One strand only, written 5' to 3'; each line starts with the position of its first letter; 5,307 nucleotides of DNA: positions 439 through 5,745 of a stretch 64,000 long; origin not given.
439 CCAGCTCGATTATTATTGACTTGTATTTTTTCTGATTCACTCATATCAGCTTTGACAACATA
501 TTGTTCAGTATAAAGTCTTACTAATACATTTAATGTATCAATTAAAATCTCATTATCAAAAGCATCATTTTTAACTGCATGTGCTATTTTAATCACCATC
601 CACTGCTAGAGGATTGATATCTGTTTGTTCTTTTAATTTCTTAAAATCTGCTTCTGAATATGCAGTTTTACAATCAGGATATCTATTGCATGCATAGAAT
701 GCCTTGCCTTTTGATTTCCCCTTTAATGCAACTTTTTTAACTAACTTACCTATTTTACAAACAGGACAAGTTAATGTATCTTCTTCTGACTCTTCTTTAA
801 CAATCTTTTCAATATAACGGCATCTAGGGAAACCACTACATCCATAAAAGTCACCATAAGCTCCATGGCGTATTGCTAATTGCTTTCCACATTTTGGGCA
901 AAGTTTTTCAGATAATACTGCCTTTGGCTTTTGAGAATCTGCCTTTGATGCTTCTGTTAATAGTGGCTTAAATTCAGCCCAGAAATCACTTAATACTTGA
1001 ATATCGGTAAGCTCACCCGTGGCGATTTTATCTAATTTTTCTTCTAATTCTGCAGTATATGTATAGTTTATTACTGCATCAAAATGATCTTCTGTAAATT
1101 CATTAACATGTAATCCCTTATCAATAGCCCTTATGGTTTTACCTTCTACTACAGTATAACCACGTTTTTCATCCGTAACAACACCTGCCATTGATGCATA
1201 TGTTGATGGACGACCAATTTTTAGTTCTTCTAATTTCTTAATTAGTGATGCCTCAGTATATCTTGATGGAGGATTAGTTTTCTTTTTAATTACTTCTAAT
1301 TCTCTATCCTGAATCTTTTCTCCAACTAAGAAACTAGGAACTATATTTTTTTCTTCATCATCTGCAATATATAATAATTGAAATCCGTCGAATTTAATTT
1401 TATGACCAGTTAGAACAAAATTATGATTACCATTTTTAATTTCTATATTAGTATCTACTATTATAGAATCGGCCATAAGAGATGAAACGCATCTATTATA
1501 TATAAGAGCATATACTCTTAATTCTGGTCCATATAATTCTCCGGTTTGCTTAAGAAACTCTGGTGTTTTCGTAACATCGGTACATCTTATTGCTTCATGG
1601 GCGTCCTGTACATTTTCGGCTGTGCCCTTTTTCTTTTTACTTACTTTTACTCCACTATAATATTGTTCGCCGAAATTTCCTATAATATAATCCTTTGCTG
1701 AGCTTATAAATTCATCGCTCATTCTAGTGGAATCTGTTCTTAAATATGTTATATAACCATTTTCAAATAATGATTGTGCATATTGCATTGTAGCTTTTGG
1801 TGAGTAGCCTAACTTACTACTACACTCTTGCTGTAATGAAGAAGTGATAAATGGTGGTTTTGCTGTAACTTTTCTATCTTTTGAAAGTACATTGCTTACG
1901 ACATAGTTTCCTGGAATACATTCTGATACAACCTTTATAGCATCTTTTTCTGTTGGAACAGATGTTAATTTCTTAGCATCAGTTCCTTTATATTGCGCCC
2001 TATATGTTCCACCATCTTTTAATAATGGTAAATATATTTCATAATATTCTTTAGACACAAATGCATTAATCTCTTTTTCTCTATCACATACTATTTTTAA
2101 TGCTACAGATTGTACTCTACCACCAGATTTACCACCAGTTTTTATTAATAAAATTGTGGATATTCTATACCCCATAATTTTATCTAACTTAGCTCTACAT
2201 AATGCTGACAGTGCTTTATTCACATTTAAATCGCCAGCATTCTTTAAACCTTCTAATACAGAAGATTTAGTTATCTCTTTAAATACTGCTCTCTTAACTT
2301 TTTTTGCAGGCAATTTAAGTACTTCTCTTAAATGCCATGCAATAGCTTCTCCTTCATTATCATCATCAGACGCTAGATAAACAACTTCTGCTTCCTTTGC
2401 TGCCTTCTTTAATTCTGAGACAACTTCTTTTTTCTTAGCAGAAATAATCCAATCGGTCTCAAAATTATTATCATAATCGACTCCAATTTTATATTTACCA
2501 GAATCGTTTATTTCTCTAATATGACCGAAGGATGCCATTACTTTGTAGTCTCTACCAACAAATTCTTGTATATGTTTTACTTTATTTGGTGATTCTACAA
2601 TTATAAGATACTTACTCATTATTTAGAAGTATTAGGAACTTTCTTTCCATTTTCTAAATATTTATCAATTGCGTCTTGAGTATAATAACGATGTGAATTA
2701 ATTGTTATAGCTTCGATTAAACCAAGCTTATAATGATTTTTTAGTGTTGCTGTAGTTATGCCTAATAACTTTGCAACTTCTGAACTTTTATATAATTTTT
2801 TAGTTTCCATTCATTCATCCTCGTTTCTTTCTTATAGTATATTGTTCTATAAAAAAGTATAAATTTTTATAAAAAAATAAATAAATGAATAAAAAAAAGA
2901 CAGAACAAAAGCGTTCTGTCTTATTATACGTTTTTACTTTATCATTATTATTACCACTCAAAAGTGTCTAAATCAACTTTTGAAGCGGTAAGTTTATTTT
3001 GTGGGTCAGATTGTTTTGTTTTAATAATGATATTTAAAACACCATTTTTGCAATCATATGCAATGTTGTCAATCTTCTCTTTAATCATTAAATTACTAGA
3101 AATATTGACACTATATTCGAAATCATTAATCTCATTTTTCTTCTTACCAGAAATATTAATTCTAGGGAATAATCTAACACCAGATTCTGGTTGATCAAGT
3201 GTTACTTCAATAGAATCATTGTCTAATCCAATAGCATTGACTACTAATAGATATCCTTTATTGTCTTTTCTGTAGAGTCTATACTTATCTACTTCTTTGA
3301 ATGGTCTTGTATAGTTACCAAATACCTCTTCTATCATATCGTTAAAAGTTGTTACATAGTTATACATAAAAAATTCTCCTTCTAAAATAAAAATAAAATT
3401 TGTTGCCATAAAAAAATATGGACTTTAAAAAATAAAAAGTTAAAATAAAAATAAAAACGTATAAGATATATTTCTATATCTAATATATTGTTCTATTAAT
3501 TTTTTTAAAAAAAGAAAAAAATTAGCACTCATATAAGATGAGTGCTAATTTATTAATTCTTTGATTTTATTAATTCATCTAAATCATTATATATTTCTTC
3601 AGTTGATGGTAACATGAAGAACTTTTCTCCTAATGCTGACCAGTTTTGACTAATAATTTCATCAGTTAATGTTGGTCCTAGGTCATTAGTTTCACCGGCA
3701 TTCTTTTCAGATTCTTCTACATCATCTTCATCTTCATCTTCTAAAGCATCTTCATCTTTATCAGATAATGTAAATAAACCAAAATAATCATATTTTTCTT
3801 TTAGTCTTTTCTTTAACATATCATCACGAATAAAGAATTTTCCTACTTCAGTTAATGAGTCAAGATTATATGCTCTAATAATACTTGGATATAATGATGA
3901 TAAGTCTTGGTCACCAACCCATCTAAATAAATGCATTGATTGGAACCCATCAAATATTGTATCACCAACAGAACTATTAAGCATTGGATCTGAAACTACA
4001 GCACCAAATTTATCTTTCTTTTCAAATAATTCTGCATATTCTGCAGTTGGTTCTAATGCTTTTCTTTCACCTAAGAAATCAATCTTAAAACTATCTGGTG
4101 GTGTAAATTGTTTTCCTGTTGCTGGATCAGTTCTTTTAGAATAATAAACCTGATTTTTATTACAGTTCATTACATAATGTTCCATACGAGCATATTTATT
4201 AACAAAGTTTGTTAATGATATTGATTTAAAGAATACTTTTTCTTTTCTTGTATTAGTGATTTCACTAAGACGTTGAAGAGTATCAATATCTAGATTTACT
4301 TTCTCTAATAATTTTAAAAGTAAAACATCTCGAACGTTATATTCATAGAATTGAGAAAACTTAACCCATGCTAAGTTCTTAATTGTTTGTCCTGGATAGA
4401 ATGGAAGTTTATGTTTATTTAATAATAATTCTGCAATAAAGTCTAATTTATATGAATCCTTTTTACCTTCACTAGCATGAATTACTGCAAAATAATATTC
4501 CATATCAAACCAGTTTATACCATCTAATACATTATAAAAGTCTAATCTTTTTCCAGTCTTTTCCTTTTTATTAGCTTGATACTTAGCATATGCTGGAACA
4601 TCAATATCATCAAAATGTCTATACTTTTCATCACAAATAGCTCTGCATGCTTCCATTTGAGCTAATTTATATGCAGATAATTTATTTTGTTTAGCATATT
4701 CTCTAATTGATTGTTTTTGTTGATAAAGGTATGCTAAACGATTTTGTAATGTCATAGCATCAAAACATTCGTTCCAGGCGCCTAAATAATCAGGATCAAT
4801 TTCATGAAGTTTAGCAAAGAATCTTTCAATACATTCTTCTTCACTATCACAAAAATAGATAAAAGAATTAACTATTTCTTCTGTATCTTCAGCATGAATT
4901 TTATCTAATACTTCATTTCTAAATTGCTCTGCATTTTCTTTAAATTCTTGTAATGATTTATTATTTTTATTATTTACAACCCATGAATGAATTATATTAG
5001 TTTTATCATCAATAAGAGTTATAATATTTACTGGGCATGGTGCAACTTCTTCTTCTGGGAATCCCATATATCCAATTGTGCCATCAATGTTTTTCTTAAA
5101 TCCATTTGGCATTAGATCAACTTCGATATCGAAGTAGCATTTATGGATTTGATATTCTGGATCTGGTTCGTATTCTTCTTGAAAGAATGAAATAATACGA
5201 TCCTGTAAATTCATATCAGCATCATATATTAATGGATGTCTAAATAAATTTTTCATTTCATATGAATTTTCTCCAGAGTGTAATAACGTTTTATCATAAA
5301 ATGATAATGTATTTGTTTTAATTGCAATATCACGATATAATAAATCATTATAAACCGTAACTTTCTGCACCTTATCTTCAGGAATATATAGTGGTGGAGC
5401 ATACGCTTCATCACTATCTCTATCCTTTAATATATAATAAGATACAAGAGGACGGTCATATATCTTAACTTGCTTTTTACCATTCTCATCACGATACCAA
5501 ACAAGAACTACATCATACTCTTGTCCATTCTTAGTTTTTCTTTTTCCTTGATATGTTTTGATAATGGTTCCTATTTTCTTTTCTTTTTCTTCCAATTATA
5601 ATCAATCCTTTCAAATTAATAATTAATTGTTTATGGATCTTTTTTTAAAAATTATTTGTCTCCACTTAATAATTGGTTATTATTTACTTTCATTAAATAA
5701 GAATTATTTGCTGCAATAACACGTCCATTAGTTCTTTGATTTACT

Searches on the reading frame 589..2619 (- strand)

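Call 7: search_protein_families(library=phrogs, proteins=[window:589-2619:-], max_evalue=0.00001)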
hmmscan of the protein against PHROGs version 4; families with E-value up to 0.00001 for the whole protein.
window:589-2619:- (676 aa): 3 families
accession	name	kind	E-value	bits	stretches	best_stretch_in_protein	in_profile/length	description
phrog_13226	-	unknown function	1.1e-127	428.5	1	3-652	2-712/726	-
phrog_21557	-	unknown function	1.8e-09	38.6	0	561-605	204-249/249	-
phrog_29825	-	unknown function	5.4e-07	30.4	1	567-655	181-263/277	-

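Call 19: search_protein_families(library=pfam, proteins=[window:589-2619:-], max_evalue=0.001)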
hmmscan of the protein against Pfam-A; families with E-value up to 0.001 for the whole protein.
window:589-2619:- (676 aa): 3 families
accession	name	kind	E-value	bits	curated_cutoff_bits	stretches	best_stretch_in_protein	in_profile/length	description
PF01131.25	Topoisom_bac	-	7.6e-104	348.4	35.1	1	131-543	2-410/411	DNA topoisomerase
PF01396.24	Zn_ribbon_Top1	-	1.7e-22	79.4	32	2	573-608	3-38/39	Topoisomerase DNA binding C4 zinc finger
PF01751.28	Toprim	-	3.7e-19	69.1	23.1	1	5-116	2-96/96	Toprim domain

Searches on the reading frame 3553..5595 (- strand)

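Call 7: search_protein_families(library=phrogs, proteins=[window:3553-5595:-], max_evalue=0.00001)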
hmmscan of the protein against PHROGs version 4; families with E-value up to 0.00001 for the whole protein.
window:3553-5595:- (680 aa): 3 families
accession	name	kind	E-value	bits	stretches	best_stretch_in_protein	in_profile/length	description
phrog_3011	-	DNA, RNA and nucleotide metabolism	8.1e-38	131.5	1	26-483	31-447/576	DNA polymerase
phrog_262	-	DNA, RNA and nucleotide metabolism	7.7e-26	91.4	1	29-595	20-437/856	DNA polymerase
phrog_2062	-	DNA, RNA and nucleotide metabolism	2.4e-22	80.2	1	125-599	80-440/502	DNA polymerase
